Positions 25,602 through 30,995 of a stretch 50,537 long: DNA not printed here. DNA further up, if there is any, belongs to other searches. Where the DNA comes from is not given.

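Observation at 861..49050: Fourteen copies of a 15-bp perfect palindrome AACTCAC-S-GTGAGTT dispersed round the whole replicon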

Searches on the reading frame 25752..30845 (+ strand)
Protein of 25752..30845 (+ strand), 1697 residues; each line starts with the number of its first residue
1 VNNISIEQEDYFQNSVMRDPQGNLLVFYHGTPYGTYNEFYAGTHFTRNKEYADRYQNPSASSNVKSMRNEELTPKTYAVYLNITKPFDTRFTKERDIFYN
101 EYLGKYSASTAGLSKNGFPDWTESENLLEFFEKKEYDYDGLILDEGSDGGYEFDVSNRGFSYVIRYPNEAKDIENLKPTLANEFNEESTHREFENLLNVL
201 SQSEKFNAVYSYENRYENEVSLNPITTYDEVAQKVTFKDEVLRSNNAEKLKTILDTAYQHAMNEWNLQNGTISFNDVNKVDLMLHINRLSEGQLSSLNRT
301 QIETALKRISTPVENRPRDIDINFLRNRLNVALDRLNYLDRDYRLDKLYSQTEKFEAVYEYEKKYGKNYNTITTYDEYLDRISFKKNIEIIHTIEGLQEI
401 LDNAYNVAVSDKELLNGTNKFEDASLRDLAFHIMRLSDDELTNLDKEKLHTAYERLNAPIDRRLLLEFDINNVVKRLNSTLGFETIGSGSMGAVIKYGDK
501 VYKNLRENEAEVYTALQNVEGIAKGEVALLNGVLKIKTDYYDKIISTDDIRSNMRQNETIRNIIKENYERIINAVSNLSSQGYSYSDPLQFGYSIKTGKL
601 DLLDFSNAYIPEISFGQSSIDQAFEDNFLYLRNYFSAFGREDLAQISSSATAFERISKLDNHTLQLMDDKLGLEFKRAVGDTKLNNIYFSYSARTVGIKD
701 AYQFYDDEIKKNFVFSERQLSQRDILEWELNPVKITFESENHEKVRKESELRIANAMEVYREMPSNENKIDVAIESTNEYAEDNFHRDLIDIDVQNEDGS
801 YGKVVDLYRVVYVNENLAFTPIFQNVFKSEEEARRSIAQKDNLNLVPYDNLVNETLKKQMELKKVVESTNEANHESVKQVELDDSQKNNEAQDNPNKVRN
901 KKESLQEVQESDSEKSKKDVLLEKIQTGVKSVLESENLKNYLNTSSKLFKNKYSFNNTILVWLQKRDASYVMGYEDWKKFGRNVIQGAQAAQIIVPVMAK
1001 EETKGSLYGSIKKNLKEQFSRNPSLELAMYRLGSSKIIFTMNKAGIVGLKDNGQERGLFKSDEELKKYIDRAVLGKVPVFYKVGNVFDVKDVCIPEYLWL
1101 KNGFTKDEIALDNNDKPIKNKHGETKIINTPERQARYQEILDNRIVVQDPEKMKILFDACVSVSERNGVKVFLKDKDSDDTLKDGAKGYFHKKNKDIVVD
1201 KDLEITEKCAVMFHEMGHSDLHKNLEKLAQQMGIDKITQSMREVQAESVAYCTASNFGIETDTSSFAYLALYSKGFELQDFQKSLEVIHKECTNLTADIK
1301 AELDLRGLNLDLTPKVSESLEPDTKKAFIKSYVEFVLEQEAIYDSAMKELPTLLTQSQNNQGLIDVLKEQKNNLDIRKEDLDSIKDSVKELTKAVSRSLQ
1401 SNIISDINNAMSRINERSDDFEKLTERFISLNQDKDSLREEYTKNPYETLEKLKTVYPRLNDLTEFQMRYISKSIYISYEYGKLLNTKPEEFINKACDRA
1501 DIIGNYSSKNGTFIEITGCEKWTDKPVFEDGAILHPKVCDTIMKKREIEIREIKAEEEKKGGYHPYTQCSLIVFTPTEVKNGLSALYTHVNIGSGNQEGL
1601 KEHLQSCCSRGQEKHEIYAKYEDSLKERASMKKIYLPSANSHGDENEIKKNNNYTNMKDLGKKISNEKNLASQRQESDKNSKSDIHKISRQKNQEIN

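Call 56: search_protein_families(library=pfam, proteins=[window:25752-30845:+], max_evalue=0.001)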
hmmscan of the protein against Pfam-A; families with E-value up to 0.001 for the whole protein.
window:25752-30845:+ (1697 aa): 4 families
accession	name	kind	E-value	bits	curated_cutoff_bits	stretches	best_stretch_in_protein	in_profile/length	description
PF18760.7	ART-PolyVal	-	1e-07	33.2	31.2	1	19-159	1-119/140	ADP-Ribosyltransferase in polyvalent proteins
PF08401.16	ArdcN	-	5.9e-06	26.9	22.6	1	950-1005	41-101/123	N-terminal domain of anti-restriction factor ArdC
PF18840.6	LPD25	-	1.3e-05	26.2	27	1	1521-1610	11-90/97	Large polyvalent protein associated domain 25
PF06114.19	Peptidase_M78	-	5.8e-05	23.3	22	1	1165-1252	2-84/123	IrrE N-terminal-like domain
